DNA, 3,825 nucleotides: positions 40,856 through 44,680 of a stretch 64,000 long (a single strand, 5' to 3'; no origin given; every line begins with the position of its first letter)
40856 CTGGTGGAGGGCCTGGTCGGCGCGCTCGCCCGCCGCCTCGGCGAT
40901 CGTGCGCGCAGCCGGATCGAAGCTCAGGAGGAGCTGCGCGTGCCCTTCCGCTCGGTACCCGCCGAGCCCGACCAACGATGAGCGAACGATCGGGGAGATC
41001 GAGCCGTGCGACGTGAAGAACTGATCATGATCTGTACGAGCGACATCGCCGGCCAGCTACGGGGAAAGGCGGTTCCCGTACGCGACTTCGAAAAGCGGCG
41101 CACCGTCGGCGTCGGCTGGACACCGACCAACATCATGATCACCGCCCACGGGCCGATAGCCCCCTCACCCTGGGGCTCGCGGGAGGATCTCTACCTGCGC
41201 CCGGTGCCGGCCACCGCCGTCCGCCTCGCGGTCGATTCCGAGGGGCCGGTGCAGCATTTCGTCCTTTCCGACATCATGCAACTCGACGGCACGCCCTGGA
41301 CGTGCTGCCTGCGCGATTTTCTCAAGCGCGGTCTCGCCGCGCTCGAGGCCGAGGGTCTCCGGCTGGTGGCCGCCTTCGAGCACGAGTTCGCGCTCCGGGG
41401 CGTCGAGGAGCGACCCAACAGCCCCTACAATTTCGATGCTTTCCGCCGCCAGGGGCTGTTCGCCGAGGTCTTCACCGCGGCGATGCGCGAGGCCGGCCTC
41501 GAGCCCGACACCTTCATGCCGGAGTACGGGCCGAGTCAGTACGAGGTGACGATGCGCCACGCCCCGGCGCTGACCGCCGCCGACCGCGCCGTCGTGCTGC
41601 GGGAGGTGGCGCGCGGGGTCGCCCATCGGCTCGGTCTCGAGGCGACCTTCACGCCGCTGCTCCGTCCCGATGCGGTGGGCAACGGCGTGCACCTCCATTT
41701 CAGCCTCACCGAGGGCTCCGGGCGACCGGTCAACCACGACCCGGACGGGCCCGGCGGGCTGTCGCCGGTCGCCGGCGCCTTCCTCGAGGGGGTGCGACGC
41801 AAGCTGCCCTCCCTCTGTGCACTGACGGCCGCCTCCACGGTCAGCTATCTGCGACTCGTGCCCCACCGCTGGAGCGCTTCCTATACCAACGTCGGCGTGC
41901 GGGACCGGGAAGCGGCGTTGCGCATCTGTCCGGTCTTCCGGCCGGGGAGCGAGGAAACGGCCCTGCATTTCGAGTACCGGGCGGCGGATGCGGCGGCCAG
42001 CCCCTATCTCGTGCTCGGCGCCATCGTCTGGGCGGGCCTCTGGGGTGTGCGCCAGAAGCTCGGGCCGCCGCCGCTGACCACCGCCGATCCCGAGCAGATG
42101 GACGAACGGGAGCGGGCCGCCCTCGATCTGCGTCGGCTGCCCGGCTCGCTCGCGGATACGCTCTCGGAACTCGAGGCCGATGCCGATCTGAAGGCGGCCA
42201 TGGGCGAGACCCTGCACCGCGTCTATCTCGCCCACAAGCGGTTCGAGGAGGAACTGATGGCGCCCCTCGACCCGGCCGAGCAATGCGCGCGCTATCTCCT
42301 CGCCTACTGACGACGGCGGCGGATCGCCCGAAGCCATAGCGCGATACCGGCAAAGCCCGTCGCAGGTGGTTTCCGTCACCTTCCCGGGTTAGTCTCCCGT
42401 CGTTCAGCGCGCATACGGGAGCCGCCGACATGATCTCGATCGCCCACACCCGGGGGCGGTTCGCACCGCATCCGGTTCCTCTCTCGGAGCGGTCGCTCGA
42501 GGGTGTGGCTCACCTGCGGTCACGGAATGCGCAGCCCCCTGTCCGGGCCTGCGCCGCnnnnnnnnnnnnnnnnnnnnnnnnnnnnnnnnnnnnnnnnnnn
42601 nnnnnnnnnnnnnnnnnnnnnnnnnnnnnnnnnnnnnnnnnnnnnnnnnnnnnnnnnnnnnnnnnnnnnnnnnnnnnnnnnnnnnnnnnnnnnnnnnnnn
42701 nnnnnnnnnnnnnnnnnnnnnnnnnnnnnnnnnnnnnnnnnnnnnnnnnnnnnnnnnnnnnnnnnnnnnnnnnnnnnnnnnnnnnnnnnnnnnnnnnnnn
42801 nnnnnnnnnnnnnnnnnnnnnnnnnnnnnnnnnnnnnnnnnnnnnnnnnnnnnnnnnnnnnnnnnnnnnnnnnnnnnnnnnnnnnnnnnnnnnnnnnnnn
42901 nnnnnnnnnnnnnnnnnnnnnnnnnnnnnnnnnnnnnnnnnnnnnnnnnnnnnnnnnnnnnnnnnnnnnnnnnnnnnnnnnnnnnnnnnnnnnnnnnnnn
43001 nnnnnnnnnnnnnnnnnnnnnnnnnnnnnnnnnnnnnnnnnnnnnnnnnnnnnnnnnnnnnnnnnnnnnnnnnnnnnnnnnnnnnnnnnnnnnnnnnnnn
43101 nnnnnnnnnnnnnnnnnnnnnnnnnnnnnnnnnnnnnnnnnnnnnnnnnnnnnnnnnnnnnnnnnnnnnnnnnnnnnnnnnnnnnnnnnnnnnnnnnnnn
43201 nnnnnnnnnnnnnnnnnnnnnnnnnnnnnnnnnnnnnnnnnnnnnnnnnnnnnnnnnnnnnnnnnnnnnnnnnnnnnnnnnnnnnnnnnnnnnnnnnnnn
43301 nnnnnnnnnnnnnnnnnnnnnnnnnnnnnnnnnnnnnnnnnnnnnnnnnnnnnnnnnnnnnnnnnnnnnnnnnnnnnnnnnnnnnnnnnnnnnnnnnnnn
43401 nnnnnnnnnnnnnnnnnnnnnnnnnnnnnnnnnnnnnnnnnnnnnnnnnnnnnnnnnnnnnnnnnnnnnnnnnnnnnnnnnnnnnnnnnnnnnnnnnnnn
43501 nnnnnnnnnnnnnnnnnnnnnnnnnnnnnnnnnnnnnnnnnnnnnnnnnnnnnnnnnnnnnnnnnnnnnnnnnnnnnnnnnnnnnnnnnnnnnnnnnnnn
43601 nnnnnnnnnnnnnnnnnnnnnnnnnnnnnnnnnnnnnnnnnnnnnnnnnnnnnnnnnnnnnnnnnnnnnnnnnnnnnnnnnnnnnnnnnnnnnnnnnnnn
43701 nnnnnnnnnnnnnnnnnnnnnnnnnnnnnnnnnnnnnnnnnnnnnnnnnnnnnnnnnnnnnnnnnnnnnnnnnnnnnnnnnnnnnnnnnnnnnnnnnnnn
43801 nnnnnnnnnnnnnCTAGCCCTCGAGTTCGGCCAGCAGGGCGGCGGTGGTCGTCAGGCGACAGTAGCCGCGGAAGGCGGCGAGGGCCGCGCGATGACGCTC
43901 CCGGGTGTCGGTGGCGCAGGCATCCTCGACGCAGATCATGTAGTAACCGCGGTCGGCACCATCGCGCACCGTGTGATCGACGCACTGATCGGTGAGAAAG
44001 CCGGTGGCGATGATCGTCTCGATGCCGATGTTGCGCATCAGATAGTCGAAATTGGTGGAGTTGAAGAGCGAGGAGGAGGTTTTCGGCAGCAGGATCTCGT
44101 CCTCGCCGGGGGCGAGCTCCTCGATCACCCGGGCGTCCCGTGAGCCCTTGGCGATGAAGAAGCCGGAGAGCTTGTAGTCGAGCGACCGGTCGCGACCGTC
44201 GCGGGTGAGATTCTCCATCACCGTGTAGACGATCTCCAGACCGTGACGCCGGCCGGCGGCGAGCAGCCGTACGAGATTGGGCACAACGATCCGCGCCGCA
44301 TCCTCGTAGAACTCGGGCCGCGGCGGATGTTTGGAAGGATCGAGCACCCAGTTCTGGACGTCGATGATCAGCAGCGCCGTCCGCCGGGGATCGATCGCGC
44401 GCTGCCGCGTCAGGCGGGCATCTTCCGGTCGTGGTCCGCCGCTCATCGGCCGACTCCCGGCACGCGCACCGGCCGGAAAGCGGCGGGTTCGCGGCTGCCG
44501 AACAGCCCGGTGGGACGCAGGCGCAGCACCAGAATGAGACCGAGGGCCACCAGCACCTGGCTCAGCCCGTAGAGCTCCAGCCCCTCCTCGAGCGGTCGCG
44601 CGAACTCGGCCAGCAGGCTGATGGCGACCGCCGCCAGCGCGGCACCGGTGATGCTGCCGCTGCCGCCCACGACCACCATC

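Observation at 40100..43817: RpiR/MurR-type regulator, a glutamine-synthetase-like ligase and a Mur ligase lacking the N-terminal domain, with a C-terminal Cys4 motif: a possible two-ligase amide-bond system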

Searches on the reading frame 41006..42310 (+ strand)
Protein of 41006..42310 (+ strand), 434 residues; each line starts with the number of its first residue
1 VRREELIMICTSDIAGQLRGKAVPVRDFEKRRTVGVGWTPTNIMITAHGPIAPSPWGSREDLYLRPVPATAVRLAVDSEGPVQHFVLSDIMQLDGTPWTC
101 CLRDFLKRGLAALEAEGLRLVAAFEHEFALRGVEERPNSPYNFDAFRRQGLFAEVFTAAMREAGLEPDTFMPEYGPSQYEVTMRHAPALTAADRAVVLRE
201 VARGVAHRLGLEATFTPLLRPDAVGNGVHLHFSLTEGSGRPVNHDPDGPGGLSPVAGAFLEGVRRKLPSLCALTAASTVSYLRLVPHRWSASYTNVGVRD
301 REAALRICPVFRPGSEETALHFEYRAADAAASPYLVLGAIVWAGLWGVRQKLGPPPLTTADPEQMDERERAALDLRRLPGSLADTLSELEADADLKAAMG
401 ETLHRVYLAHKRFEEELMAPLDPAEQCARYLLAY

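Call 3: search_protein_families(library=pfam, proteins=[window:41006-42310:+], max_evalue=0.01)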
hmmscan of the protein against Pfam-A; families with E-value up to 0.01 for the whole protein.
window:41006-42310:+ (434 aa): 2 families
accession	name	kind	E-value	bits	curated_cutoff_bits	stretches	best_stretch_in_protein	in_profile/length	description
PF00120.29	Gln-synt_C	-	4.7e-69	233.5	24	1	101-416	3-330/344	Glutamine synthetase, catalytic domain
PF16952.10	Gln-synt_N_2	-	2.8e-15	56.5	35.7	1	5-98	16-112/112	Glutamine synthetase N-terminal domain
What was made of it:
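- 41006..42310 (+): GS-like gamma-glutamyl-amine ligase, PA5508 type. Pfam Gln-synt_N_2 + Gln-synt_C (call 3).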

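Call 4: search_protein_families(library=ncbifam, proteins=[window:41006-42310:+], max_evalue=0.01)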
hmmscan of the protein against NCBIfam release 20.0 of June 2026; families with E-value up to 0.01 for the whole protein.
window:41006-42310:+ (434 aa): 4 families
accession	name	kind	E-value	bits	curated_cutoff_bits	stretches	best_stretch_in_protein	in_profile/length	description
NF045547.1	GGputSyn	equivalog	2.1e-74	250.9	650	1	5-415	15-427/438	gamma-glutamylputrescine synthetase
TIGR03105.1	gln_synth_III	equivalog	3.8e-47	160.8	469.6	1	7-414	13-417/435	type III glutamate--ammonia ligase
TIGR00653.1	GlnA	equivalog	3.4e-46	157.9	429.15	1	157-417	191-447/462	type I glutamate--ammonia ligase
NF007006.0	PRK09469.1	equivalog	3.2e-24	85.4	845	1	177-398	218-431/469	glutamate--ammonia ligase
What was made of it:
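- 41006..42310 (+): NCBIfam GGputSyn 251 bits against a cut-off of 650 (call 4).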

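Call 32: find_homologous_proteins(query=window:41006-42307:+, max_evalue=1e-20)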
Query window:41006-42307:+ (434 aa): 2478 proteins with E <= 1e-20 among 8000 candidates; the best 120 are listed.
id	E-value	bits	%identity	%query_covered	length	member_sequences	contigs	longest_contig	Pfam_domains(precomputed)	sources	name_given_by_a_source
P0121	3.0e-291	984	100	100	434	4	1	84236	PF16952.11,PF00120.30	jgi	-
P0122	4.1e-262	888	89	100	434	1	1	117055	PF16952.11,PF00120.30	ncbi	-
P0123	9.8e-259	877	88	100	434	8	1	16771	PF16952.11,PF00120.30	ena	-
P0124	2.5e-252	856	85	100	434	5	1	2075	PF16952.11,PF00120.30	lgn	-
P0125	2.7e-213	727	74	100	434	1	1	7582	PF16952.11,PF00120.30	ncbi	-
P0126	4.5e-200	683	71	100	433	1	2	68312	PF16952.11,PF00120.30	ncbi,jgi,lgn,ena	-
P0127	3.0e-194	664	68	100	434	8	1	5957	PF16952.11,PF00120.30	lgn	-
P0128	1.2e-191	656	68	100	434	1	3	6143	PF16952.11,PF00120.30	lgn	-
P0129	4.4e-189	647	67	100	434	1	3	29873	PF16952.11,PF00120.30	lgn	-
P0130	1.1e-188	646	68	100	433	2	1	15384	PF16952.11,PF00120.30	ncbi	-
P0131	1.1e-183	629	65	100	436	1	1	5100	PF16952.11,PF00120.30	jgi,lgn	jgi:glutamine synthetase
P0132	1.9e-180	619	65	100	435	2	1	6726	PF16952.11,PF00120.30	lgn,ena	-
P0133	7.9e-179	613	65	100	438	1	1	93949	PF16952.11,PF00120.30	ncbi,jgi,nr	ncbi:MAG: glutamine synthetase family protein [Alphaproteobacteria bacterium]|jgi:glutamine syntheta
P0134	1.4e-171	589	63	100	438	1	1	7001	PF16952.11,PF00120.30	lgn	-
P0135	2.0e-169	582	63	100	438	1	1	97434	PF16952.11,PF00120.30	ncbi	ncbi:MAG: glutamine synthetase family protein [Pseudomonadota bacterium]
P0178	5.2e-159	548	60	99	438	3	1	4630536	PF16952.11,PF00120.30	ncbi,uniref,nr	ncbi:glutamine synthetase [Kaustia mangrovi]|uniref:Glutamine synthetase n=1 Tax=Kaustia mangrovi Ta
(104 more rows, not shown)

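Call 33: find_encoding_contigs(protein=P0126, flank=9000, max_places=1)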
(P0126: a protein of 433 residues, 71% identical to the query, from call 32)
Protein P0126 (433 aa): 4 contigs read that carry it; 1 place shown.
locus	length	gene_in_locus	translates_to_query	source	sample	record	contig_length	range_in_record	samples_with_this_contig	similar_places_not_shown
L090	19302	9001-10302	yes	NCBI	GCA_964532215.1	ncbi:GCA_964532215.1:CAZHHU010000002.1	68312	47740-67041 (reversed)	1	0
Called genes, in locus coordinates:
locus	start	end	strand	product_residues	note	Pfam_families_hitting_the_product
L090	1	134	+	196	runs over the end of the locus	PF10755:DUF2585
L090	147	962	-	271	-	PF00231:ATP-synt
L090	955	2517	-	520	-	PF00006:ATP-synt_ab, PF00306:ATP-synt_ab_C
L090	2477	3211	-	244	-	PF00430:ATP-synt_B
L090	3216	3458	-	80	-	PF00137:ATP-synt_C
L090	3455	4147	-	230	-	PF00119:ATP-synt_A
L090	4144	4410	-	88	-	PF12966:AtpR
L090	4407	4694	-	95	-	PF09527:ATPase_gene1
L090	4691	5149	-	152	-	PF02823:ATP-synt_DE_N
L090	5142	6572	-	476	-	PF00006:ATP-synt_ab, PF22919:ATP-synt_VA_C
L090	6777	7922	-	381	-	PF13458:Peripla_BP_6, PF13433:Peripla_BP_5, PF01094:ANF_receptor, PF13433:Peripla_BP_5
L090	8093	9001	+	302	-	PF01418:HTH_6, PF01380:SIS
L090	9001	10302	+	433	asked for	PF16952:Gln-synt_N_2, PF00120:Gln-synt_C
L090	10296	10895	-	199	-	PF00857:Isochorismatase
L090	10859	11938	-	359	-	PF02653:BPD_transp_2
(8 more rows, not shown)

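Call 34: find_encoding_contigs(protein=P0133, flank=9000, max_places=1)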
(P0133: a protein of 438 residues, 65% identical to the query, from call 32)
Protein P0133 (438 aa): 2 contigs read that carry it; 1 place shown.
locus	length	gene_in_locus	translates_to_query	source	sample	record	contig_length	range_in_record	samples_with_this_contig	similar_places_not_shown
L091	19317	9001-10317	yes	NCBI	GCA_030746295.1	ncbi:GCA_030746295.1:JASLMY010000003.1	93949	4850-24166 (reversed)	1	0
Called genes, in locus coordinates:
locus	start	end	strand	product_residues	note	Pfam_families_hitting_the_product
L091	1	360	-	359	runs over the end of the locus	PF00296:Bac_luciferase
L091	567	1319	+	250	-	PF01925:TauE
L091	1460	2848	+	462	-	PF04909:Amidohydro_2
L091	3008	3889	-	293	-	PF02668:TauD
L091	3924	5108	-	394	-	PF00155:Aminotran_1_2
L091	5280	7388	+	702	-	PF05378:Hydant_A_N, PF01968:Hydantoinase_A, PF19278:Hydant_A_C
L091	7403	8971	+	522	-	PF02538:Hydantoinase_B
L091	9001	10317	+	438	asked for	PF16952:Gln-synt_N_2, PF00120:Gln-synt_C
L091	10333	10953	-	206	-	PF00857:Isochorismatase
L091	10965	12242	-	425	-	PF01546:Peptidase_M20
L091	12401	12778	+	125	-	PF05154:TM2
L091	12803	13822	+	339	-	PF00296:Bac_luciferase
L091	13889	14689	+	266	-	PF00596:Aldolase_II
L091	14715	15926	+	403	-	PF01042:Ribonuc_L-PSP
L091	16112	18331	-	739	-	PF05227:CHASE3, PF00672:HAMP, PF00015:MCPsignal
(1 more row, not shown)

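Call 35: find_encoding_contigs(protein=P0178, flank=9000, max_places=1)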
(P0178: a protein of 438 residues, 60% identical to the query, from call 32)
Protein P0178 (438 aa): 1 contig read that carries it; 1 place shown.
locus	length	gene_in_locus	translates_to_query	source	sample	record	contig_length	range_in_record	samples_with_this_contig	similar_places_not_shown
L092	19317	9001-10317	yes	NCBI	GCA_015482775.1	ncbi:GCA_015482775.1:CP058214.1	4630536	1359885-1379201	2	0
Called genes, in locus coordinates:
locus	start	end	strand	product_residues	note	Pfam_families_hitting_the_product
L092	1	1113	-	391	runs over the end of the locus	PF13378:MR_MLE_C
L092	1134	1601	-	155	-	PF07331:TctB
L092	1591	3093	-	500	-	PF01970:TctA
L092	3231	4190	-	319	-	PF03401:TctC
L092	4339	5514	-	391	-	PF04295:GD_AH_second, PF20629:GD_AH_C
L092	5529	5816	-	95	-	-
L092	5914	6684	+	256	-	PF00392:GntR, PF07702:UTRA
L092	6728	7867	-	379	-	PF13433:Peripla_BP_5, PF13458:Peripla_BP_6, PF01094:ANF_receptor, PF13433:Peripla_BP_5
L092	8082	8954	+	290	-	PF01418:HTH_6, PF01380:SIS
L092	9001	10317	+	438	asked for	PF16952:Gln-synt_N_2, PF00120:Gln-synt_C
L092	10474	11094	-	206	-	PF00857:Isochorismatase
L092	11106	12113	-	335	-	PF02653:BPD_transp_2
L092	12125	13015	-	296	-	PF02653:BPD_transp_2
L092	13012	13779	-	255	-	PF00005:ABC_tran, PF13304:AAA_21 (weak)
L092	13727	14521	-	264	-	PF00005:ABC_tran, PF13304:AAA_21 (faint), PF12399:BCA_ABC_TP_C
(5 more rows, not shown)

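Call 57: search_solved_structures(query=window:41006-42307:+, max_evalue=1e-10)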
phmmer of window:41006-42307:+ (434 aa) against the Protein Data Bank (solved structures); distinct sequences matched with E-value up to 1e-10: 37.
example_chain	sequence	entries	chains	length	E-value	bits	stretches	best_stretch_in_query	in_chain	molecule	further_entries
4hpp_A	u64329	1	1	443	3.6e-98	332.6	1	5-431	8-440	Probable glutamine synthetase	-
8oow_A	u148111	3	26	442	3.3e-33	118.6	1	13-404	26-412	Glutamine synthetase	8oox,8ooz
8s59_O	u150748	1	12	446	1e-30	110.4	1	85-431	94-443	Glutamine synthetase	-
8tfb_A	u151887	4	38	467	1.2e-30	110.1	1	85-431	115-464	Glutamine synthetase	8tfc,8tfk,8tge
8ufj_A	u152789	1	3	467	2.6e-30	109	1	85-431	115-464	Glutamine synthetase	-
7tf6_A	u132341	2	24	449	4.1e-29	105.1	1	59-414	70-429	Glutamine synthetase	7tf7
7tdv_A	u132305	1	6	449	4.1e-29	105.1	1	59-414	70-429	Glutamine synthetase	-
9y4a_A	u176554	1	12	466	4.6e-29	104.9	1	59-414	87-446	Glutamine synthetase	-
4lnf_A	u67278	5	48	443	1.2e-28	103.6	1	59-418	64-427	Glutamine synthetase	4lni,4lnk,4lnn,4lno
4s0r_A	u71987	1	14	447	1.2e-28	103.5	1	59-418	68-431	Glutamine synthetase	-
7tfc_A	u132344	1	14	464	1.4e-28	103.3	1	59-418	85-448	Glutamine synthetase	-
7ten_A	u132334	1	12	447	2e-28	102.8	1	60-418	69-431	Glutamine synthetase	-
7tf9_A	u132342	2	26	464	2.3e-28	102.6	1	60-418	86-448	Glutamine synthetase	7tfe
9qur_A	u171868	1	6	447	4.7e-28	101.6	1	92-414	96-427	Glutamate--methylamine ligase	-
7tdp_A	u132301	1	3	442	5.1e-27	98.2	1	59-411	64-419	Glutamine synthetase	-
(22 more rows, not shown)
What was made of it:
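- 41006..42310 (+): PDB 4hpp E 3.6e-98 (call 57).
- On Gamma-glutamyl-amine ligases of the GS superfamily (PuuA/PA5508 type); GS-like gene: 4hpp E 3.6e-98 (call 57).
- Closest known: PA5508. Same: E 3.6e-98 over the full length (call 57).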

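Call 65: find_encoding_contigs(protein=P0125, flank=8000, max_places=1)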
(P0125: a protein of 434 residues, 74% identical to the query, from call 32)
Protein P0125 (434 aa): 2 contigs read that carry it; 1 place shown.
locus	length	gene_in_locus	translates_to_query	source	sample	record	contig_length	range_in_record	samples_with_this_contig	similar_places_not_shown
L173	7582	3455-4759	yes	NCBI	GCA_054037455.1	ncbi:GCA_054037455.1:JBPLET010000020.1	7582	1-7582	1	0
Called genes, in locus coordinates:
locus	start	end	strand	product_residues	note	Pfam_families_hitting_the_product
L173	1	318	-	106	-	?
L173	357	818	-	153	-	PF18856:baeRF_family12, PF10116:Host_attach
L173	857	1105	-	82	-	-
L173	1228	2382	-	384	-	PF13433:Peripla_BP_5, PF13458:Peripla_BP_6, PF01094:ANF_receptor, PF13433:Peripla_BP_5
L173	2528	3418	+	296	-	PF01418:HTH_6, PF01380:SIS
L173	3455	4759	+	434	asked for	PF16952:Gln-synt_N_2, PF00120:Gln-synt_C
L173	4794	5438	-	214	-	PF00691:OmpA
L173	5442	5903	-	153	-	-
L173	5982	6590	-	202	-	PF13238:AAA_18 (weak), PF13671:AAA_33, PF01202:SKI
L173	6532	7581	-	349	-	?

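Call 66: find_encoding_contigs(protein=P0130, flank=8000, max_places=1)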
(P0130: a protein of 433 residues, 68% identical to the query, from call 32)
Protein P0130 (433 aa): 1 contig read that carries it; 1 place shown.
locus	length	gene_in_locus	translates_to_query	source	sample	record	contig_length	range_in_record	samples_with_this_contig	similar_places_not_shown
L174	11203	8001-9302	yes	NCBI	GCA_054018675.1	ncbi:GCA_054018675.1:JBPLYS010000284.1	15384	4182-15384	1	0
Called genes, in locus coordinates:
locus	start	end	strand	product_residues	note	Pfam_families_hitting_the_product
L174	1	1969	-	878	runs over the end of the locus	PF01627:Hpt, PF02895:H-kinase_dim, PF02518:HATPase_c, PF01584:CheW, PF00072:Response_reg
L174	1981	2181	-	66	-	-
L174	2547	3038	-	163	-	PF05229:SCPU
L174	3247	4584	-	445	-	PF02321:OEP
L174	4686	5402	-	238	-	-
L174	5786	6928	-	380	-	PF13458:Peripla_BP_6, PF13433:Peripla_BP_5, PF01094:ANF_receptor, PF13433:Peripla_BP_5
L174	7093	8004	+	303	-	PF01418:HTH_6, PF01380:SIS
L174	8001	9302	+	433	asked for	PF16952:Gln-synt_N_2, PF00120:Gln-synt_C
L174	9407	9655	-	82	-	PF13441:Gly-zipper_YMGG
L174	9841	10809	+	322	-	PF24827:AstE_AspA_cat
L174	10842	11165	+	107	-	-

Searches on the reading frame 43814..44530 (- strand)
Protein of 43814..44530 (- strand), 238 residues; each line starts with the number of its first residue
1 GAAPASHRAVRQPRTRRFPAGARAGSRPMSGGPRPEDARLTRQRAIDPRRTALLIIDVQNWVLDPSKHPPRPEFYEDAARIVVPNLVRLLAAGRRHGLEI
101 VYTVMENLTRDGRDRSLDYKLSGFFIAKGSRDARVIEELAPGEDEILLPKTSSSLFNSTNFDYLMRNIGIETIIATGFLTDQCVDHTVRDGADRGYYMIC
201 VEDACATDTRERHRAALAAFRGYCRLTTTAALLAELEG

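Call 3: search_protein_families(library=pfam, proteins=[window:43814-44530:-], max_evalue=0.01)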
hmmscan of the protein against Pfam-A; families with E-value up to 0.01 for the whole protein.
window:43814-44530:- (238 aa): 1 family
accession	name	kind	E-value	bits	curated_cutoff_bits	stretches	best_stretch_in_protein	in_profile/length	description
PF00857.26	Isochorismatase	-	1.1e-36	127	27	1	51-229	1-172/175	Isochorismatase domain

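Call 4: search_protein_families(library=ncbifam, proteins=[window:43814-44530:-], max_evalue=0.01)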
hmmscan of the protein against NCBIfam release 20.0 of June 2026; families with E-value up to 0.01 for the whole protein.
window:43814-44530:- (238 aa): 4 families
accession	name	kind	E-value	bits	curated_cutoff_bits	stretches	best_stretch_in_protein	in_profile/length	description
NF050097.1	BiurAmidohydBiuH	equivalog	2.4e-20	72.9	370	1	45-218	13-199/221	biuret amidohydrolase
TIGR03614.1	RutB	equivalog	2.7e-20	73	377.95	1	120-219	101-201/226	pyrimidine utilization protein B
NF008517.0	PRK11440.1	equivalog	3.1e-12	46.8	195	1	46-232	4-184/188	hydrolase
NF008623.0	PRK11609.1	equivalog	2.2e-05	24.4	174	1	158-207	131-180/213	bifunctional nicotinamidase/pyrazinamidase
